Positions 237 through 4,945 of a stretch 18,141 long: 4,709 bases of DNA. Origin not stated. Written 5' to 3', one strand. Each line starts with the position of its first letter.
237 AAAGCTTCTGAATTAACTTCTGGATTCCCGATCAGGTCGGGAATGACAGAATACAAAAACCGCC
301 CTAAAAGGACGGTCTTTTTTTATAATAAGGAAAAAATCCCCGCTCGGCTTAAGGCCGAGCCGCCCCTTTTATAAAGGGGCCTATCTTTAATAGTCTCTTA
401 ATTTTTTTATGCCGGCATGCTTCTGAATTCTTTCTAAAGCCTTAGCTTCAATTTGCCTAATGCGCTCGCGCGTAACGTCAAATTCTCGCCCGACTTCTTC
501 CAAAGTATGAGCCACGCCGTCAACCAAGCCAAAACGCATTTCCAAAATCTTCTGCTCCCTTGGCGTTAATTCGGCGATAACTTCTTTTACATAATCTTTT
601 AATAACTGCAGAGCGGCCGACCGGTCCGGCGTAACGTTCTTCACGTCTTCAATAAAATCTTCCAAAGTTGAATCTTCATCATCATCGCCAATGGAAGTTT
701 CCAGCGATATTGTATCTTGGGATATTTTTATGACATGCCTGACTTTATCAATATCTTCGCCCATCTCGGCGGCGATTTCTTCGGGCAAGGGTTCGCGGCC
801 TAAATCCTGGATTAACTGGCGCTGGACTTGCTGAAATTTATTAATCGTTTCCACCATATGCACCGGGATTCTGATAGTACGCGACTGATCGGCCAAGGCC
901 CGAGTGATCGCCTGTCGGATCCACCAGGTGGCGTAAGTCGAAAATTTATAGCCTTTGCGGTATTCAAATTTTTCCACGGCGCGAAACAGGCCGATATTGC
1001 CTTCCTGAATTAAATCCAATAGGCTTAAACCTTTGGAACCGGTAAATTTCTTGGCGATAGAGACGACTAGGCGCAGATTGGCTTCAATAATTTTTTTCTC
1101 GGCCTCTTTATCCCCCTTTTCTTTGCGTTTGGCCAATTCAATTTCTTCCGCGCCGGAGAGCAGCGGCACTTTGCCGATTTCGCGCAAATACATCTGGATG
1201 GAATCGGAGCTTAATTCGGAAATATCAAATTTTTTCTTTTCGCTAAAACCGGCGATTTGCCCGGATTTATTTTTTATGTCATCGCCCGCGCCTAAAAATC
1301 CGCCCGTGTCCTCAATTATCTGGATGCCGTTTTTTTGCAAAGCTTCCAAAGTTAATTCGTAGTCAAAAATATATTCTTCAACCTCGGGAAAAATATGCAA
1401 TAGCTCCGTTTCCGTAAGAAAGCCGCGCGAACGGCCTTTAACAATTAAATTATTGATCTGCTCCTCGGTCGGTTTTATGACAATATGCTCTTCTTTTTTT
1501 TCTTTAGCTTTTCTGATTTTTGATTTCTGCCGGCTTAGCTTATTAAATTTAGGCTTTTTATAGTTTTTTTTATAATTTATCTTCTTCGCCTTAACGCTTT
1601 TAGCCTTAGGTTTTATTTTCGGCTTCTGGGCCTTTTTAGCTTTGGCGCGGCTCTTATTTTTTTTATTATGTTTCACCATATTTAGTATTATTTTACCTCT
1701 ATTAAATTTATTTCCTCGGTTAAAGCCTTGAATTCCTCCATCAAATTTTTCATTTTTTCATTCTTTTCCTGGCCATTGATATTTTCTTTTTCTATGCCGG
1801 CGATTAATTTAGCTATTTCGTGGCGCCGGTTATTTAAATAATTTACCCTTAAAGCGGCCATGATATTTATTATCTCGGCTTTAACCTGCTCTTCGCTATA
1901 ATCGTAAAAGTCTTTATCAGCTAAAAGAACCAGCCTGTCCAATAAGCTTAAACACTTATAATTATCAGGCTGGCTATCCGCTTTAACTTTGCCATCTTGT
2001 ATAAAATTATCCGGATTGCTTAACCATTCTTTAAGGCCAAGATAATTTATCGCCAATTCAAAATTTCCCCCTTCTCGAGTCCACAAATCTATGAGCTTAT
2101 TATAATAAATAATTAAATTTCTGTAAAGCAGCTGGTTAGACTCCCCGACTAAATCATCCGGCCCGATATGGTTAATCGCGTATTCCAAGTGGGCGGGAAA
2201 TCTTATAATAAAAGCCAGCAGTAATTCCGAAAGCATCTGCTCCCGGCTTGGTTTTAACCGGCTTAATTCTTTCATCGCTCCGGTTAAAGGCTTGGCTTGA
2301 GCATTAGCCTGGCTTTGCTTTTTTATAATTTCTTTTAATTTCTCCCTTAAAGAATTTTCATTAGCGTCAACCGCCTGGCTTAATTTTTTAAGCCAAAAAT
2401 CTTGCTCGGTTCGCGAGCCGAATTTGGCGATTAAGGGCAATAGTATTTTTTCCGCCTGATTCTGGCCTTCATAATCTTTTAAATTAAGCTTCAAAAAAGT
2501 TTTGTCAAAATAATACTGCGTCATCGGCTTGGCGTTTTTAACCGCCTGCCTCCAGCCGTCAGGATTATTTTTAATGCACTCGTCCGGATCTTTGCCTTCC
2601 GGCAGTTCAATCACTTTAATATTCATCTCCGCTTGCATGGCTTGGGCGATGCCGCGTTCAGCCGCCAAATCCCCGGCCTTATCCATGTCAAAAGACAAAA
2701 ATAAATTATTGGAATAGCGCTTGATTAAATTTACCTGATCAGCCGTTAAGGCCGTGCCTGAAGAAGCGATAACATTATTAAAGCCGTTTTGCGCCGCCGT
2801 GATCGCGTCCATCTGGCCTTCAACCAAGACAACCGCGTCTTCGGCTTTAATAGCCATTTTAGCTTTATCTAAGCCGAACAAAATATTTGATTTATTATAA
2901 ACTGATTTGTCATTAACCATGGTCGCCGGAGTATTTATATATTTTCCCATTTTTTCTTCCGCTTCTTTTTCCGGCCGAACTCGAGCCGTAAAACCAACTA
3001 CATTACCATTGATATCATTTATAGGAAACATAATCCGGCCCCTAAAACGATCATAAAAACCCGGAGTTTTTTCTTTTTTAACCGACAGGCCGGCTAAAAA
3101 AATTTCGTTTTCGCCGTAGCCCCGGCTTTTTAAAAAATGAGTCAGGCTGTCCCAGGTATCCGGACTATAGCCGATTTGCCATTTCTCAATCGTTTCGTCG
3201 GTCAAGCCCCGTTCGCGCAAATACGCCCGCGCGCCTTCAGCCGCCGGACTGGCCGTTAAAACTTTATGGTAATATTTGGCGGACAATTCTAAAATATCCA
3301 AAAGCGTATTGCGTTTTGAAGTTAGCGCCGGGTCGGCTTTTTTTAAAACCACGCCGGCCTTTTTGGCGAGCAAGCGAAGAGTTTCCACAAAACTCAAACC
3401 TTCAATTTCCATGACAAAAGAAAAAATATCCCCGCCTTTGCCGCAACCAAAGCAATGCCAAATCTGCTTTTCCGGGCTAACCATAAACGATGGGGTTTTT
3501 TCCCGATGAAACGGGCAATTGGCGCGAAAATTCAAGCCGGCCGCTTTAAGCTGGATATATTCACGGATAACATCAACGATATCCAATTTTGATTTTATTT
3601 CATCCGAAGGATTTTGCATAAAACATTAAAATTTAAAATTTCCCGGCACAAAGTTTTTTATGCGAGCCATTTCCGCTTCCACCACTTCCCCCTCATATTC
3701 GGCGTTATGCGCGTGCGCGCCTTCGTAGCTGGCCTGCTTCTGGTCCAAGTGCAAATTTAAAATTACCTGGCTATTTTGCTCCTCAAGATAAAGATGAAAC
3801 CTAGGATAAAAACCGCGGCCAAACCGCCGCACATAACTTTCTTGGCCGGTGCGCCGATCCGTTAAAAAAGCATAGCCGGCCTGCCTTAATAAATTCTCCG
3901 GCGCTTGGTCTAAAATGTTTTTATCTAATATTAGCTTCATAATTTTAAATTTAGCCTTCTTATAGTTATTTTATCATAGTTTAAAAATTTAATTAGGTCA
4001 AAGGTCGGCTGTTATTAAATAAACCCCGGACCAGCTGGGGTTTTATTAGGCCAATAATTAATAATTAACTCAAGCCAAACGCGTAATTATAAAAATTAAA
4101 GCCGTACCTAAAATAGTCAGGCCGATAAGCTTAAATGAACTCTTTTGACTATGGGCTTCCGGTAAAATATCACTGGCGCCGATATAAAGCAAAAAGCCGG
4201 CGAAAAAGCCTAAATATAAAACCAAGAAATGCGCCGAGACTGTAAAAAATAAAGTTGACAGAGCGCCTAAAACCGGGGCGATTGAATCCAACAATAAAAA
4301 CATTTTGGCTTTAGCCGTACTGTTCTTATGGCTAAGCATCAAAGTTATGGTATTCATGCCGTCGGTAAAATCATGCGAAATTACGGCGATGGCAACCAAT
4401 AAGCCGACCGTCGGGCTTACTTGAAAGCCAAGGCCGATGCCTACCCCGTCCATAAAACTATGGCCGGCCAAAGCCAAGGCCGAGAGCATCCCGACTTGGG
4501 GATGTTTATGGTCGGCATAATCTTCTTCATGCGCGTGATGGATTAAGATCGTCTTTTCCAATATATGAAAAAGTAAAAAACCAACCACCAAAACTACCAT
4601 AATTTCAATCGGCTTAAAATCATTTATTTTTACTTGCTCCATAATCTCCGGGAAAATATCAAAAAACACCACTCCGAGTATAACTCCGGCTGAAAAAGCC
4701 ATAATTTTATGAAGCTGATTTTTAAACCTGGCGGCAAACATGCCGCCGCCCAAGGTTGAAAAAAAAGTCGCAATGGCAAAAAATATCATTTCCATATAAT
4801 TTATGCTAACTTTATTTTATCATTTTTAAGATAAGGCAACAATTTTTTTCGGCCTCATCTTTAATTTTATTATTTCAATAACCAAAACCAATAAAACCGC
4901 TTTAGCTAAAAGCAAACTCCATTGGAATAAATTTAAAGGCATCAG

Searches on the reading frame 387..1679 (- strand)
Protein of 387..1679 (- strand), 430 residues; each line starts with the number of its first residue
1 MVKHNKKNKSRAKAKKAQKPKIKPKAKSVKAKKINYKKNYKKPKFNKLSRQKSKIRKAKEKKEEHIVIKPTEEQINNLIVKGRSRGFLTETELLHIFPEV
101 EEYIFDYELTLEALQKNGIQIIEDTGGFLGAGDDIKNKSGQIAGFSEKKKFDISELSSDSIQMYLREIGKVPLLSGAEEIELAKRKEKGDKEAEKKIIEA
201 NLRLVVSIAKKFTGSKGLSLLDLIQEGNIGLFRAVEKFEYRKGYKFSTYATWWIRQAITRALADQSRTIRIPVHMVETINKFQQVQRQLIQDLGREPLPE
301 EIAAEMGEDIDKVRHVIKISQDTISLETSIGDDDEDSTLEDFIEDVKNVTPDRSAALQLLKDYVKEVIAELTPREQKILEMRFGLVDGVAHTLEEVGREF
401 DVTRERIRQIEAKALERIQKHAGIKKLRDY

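Call 7: search_protein_families(library=pfam, proteins=[window:387-1679:-], max_evalue=0.01)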
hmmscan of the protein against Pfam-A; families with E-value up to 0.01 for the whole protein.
window:387-1679:- (430 aa): 6 families
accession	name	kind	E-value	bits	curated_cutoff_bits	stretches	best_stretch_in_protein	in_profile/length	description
PF04542.20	Sigma70_r2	-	5.7e-22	77.7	24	1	198-268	2-71/71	Sigma-70 region 2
PF04539.22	Sigma70_r3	-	5.4e-21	74.9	25.3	1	277-353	1-76/78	Sigma-70 region 3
PF04545.22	Sigma70_r4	-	1.8e-16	59.8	24.1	1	368-420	2-50/50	Sigma-70, region 4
PF00140.25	Sigma70_r1_2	-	9.1e-16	58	22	1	159-192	1-34/34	Sigma-70 factor, region 1.2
PF03979.19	Sigma70_r1_1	-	8.4e-07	29.3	22.5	1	71-126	3-58/81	Sigma-70 factor, region 1.1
PF19618.4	DUF6123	-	0.0029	18.1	27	0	192-238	36-82/89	Family of unknown function (DUF6123)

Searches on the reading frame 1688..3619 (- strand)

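Call 7: search_protein_families(library=pfam, proteins=[window:1688-3619:-], max_evalue=0.01)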
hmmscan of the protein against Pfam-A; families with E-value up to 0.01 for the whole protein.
window:1688-3619:- (643 aa): 7 families
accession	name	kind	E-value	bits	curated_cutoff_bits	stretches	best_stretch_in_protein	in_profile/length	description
PF08275.17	DNAG_N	-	1.3e-35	122.7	26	1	116-254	1-128/128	DNA primase catalytic core, N-terminal domain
PF01807.25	Zn_ribbon_DnaG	-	5.9e-35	119.4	24.9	1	5-94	6-95/98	CHC2 zinc finger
PF13155.12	Toprim_2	-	9.1e-22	77.7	22.1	1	264-348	1-87/88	Toprim-like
PF13662.12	Toprim_4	-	1.3e-12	48.1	25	1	262-337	2-84/85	Toprim domain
PF01751.28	Toprim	-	1.8e-10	41.3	23.1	1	263-325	2-78/96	Toprim domain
PF10410.14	DnaB_bind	-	4.5e-05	24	20.6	1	368-416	2-50/56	DnaB-helicase binding domain of primase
PF13362.12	Toprim_3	-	0.00021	22.1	27.2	1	263-349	2-89/95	Toprim domain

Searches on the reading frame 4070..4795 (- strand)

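Call 7: search_protein_families(library=pfam, proteins=[window:4070-4795:-], max_evalue=0.01)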
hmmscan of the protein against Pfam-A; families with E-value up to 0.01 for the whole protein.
window:4070-4795:- (241 aa): 2 families
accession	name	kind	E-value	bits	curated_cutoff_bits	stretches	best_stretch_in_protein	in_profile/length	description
PF02535.28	Zip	-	2.4e-17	63.6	35.1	2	89-237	165-322/323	ZIP Zinc transporter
PF13886.12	TM7S3_TM198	-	0.00049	20.3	29.2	0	5-85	54-133/199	TM7S3/TM198-like domain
